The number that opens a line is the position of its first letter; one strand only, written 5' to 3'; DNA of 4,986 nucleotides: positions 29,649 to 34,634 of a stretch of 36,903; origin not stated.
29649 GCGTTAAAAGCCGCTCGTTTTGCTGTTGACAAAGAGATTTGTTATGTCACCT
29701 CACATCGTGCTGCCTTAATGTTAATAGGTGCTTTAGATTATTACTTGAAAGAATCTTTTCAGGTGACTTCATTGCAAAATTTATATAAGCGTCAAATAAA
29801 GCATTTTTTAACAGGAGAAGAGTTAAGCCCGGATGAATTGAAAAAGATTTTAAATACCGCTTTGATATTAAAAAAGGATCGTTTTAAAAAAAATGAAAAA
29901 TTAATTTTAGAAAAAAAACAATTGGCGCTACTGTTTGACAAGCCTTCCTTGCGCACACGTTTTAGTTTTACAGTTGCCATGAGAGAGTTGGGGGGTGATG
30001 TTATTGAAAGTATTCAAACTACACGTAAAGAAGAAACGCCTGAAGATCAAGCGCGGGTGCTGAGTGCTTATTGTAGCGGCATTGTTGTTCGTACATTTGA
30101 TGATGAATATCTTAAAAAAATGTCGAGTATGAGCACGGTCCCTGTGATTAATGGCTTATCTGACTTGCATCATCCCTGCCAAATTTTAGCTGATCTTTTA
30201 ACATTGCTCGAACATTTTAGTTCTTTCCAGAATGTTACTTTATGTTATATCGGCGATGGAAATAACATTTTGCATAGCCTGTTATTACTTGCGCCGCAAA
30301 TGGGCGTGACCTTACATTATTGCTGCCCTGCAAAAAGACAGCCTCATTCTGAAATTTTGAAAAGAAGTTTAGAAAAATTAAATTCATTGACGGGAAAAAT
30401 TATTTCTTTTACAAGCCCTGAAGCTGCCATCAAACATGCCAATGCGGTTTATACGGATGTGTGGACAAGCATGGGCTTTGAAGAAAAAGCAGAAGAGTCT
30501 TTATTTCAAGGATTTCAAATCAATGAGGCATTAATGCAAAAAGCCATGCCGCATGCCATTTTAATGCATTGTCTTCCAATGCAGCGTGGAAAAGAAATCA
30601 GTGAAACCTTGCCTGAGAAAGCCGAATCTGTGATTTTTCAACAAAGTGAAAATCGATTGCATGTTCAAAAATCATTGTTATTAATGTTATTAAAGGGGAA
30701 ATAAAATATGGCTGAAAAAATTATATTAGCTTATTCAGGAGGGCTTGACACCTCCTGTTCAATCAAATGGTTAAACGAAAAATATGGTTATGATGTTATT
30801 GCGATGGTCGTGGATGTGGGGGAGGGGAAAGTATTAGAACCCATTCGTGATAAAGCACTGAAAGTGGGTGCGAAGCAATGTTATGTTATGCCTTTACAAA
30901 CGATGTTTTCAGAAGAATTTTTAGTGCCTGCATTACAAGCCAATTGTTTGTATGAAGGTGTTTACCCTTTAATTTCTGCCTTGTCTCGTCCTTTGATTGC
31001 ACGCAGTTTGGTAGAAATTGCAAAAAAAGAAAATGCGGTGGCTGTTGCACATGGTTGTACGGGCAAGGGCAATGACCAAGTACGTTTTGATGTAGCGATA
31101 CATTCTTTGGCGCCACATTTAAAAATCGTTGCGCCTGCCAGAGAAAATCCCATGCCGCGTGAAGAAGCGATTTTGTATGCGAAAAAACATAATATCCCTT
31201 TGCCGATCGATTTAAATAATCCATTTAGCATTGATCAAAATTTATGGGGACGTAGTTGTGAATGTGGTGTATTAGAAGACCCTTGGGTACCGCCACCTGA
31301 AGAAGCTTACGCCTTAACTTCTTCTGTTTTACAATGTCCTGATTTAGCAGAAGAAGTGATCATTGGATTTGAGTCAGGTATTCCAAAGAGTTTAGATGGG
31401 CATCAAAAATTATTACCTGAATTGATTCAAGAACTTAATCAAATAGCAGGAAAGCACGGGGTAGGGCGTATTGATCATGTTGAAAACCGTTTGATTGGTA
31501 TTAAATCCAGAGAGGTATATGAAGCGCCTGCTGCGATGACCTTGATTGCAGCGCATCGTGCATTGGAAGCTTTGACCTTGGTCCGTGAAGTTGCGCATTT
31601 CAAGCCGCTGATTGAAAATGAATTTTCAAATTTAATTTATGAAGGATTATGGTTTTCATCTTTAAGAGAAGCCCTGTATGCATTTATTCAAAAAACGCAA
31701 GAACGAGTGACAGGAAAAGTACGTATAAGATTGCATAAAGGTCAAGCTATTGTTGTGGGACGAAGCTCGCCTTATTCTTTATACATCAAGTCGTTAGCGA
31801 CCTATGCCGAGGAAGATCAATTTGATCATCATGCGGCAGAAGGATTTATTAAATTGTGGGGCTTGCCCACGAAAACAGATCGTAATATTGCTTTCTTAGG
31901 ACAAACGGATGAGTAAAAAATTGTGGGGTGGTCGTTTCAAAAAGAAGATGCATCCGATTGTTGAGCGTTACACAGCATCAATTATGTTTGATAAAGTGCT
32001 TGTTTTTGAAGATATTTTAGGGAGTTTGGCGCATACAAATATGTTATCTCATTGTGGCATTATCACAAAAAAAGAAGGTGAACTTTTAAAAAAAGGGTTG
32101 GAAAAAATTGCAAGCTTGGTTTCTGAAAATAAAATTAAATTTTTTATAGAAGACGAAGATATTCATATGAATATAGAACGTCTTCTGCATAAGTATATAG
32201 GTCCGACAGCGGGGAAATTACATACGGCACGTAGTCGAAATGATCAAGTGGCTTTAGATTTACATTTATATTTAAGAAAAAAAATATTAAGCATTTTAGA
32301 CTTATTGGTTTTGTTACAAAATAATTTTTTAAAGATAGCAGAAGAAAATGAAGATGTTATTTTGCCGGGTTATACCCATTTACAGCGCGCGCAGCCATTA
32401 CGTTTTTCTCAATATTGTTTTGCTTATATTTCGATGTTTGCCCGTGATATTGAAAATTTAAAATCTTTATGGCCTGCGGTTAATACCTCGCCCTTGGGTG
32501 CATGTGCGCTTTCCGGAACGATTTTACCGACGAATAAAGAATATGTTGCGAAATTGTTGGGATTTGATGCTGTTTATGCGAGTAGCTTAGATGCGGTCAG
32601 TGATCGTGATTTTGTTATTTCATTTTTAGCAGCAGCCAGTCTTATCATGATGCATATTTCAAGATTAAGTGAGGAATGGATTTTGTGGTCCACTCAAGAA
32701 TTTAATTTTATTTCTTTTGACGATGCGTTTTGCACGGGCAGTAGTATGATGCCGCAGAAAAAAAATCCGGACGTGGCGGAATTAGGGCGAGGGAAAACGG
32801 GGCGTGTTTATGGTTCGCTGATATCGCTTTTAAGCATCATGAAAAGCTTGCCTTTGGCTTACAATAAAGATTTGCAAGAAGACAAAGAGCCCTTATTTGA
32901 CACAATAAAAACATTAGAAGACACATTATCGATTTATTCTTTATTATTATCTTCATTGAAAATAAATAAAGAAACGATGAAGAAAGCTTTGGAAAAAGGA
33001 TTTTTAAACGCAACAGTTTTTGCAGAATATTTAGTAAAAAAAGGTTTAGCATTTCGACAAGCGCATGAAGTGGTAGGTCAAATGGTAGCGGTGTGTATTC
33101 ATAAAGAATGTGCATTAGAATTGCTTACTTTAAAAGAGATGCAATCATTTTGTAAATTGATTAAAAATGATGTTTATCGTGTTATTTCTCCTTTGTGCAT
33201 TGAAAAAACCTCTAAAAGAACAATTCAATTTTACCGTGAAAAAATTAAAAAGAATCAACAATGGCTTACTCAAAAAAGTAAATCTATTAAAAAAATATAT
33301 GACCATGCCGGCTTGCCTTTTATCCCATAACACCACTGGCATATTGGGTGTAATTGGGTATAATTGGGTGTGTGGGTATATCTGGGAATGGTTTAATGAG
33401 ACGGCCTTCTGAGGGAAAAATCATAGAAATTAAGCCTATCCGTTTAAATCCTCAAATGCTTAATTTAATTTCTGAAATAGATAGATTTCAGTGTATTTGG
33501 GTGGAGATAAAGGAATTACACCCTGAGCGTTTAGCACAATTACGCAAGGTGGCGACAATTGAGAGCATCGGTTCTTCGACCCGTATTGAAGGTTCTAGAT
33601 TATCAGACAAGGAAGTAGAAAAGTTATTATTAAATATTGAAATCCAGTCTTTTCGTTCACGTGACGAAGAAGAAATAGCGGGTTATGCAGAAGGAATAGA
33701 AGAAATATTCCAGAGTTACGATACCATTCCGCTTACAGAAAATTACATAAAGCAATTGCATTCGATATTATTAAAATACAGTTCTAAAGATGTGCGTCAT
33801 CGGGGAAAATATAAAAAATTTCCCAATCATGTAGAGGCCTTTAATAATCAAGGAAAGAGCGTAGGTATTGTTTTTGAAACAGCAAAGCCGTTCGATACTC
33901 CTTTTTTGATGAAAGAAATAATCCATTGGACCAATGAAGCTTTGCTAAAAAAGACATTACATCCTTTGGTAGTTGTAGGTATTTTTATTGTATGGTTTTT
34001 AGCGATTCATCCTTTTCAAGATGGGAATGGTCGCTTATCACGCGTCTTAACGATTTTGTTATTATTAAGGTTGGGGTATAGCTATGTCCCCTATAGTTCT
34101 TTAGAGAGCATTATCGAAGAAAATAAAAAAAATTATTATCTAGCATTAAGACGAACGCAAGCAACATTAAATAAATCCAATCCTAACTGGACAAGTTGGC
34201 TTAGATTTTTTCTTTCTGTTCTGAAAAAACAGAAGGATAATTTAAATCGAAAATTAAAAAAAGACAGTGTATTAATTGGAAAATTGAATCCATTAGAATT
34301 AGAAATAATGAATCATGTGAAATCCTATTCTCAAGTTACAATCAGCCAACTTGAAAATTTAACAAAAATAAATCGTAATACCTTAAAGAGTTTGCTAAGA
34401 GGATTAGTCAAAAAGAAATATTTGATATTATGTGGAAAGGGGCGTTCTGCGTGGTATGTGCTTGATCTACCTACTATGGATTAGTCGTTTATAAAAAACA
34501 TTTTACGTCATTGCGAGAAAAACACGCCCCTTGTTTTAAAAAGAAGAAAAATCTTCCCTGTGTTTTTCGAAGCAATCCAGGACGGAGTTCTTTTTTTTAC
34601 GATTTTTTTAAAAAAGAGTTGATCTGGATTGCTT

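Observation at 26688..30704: Covalent fusion of CarB (carbamoyl-phosphate synthase large subunit) to ornithine carbamoyltransferase in one 1338-aa polypeptide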

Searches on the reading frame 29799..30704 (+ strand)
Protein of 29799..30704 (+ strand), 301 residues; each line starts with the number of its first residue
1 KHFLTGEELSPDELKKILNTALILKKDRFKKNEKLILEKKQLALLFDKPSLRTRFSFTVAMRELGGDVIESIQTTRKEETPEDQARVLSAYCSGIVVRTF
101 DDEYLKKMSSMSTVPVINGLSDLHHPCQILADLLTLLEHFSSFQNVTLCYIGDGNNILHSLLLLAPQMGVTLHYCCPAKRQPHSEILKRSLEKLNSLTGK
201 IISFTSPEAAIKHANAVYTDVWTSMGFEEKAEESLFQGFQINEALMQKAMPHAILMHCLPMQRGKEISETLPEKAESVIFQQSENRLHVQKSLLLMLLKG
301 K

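Call 9: search_protein_families(library=ncbifam, proteins=[window:29799-30704:+])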
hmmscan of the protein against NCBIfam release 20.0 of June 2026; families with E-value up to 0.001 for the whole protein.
window:29799-30704:+ (301 aa): 16 families
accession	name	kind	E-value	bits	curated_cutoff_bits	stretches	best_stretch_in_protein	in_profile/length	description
NF001986.0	PRK00779.1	subfamily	7.7e-103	343.8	306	1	1-299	6-305/307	ornithine carbamoyltransferase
TIGR00658.1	orni_carb_tr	equivalog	2.4e-95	319.2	280.85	1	1-298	1-303/304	ornithine carbamoyltransferase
NF011380.0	PRK14805.1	equivalog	8.7e-77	258.1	421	1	1-299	2-301/302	ornithine carbamoyltransferase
TIGR04384.1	putr_carbamoyl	exception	2.4e-65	220.8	500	1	2-298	1-307/330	putrescine carbamoyltransferase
NF003286.0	PRK04284.1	subfamily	1.3e-57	195.4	515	1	1-295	7-327/332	ornithine carbamoyltransferase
NF011379.0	PRK14804.1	equivalog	5.2e-48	163.8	373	1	1-299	7-310/311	ornithine carbamoyltransferase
NF002470.0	PRK01713.1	equivalog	3.9e-43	148.2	545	1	2-292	9-327/334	ornithine carbamoyltransferase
NF002032.1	PRK00856.1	equivalog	6.7e-43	147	263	1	1-297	1-296/297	aspartate carbamoyltransferase catalytic subunit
NF009213.0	PRK12562.1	subfamily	1.8e-42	145.9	559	1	1-261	7-277/334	ornithine carbamoyltransferase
TIGR00670.1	asp_carb_tr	equivalog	1.6e-41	142.4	236.95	1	1-298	1-303/304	aspartate carbamoyltransferase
NF003384.0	PRK04523.1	equivalog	9.2e-40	136.7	288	1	1-299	4-334/336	N-acetylornithine carbamoyltransferase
NF006046.0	PRK08192.1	equivalog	5.5e-28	98.2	512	1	2-298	8-317/339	aspartate carbamoyltransferase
NF008853.0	PRK11891.1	equivalog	2.6e-25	88.9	560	1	8-298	96-398/430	aspartate carbamoyltransferase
NF010387.0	PRK13814.1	equivalog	2e-16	59.8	660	1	2-297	7-302/310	aspartate carbamoyltransferase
NF005538.0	PRK07200.1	equivalog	7.6e-13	48.2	453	1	2-233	23-283/396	knotted carbamoyltransferase YgeW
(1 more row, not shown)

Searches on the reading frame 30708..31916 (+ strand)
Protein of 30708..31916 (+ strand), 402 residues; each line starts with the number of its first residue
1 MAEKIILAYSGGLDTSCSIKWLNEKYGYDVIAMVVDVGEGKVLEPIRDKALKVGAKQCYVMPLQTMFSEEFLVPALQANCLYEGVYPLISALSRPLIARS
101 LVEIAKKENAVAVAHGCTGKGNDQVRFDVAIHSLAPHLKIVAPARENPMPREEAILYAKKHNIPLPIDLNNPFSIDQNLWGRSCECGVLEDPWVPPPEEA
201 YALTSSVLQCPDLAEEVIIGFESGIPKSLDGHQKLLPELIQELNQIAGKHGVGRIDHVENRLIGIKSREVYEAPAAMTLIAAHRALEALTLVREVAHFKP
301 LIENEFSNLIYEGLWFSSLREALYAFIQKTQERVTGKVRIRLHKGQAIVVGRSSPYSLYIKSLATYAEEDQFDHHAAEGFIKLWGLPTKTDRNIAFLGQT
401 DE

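Call 5: search_protein_families(library=pfam, proteins=[window:30708-31916:+])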
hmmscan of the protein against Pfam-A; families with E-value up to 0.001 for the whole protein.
window:30708-31916:+ (402 aa): 2 families
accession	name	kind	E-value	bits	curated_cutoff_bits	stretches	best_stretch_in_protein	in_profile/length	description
PF20979.2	Arginosuc_syn_C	-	1.2e-92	309.9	27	1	173-389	1-217/219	Arginosuccinate synthase C-terminal domain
PF00764.25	Arginosuc_synth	-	5.4e-65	218.8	27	1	4-164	1-162/162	Arginosuccinate synthase N-terminal HUP domain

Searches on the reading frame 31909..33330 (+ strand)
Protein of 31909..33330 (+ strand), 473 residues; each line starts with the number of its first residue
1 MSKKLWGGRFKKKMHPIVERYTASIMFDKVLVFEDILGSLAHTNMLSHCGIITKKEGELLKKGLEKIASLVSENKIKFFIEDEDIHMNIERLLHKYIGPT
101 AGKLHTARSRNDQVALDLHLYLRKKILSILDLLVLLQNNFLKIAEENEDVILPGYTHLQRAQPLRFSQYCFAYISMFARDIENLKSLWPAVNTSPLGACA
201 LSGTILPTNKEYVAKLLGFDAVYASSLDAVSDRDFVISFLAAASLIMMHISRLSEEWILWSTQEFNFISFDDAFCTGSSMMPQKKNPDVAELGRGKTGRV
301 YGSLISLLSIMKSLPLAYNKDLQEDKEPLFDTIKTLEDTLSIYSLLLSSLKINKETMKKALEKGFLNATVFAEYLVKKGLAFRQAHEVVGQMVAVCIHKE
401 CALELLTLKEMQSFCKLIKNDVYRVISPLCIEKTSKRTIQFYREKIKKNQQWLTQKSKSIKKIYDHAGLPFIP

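Call 5: search_protein_families(library=pfam, proteins=[window:31909-33330:+])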
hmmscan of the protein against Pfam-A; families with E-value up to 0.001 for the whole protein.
window:31909-33330:+ (473 aa): 2 families
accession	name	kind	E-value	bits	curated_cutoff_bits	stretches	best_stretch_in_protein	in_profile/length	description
PF00206.25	Lyase_1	-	8.9e-66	222.8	27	1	8-302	1-312/312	Lyase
PF14698.11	ASL_C2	-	2e-22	79.8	27.3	1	365-428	1-64/69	Argininosuccinate lyase C-terminal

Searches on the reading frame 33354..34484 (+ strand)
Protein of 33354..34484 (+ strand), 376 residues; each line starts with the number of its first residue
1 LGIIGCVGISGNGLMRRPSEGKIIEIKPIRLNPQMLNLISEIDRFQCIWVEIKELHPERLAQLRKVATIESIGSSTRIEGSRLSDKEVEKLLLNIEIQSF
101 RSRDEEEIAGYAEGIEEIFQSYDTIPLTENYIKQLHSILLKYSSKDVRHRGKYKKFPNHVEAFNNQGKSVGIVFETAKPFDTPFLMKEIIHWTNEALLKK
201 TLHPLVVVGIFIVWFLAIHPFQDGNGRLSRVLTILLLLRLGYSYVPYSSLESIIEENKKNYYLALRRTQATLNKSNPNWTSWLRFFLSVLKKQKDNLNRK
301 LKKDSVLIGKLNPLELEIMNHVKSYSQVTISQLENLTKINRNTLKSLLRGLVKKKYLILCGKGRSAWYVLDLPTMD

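Call 9: search_protein_families(library=ncbifam, proteins=[window:33354-34484:+])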
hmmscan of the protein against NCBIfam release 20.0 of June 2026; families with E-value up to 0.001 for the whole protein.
window:33354-34484:+ (376 aa): 2 families
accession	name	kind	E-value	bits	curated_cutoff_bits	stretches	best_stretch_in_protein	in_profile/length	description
NF046030.1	ProtAdlyltaseSoFic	equivalog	2.3e-16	59.7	550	1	110-309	96-278/361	protein adenylyltransferase Fic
TIGR02613.1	mob_myst_B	hypoth_equivalog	5.1e-07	29.8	124.4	1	148-267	57-172/186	mobile mystery protein B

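Call 75: search_protein_families(library=pfam, proteins=[window:33354-34484:+], max_evalue=0.00001)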
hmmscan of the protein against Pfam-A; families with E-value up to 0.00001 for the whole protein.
window:33354-34484:+ (376 aa): 1 family
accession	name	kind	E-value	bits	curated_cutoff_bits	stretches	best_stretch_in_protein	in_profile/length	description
PF02661.23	Fic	-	1e-16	62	24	1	126-237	1-93/93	Fic/DOC family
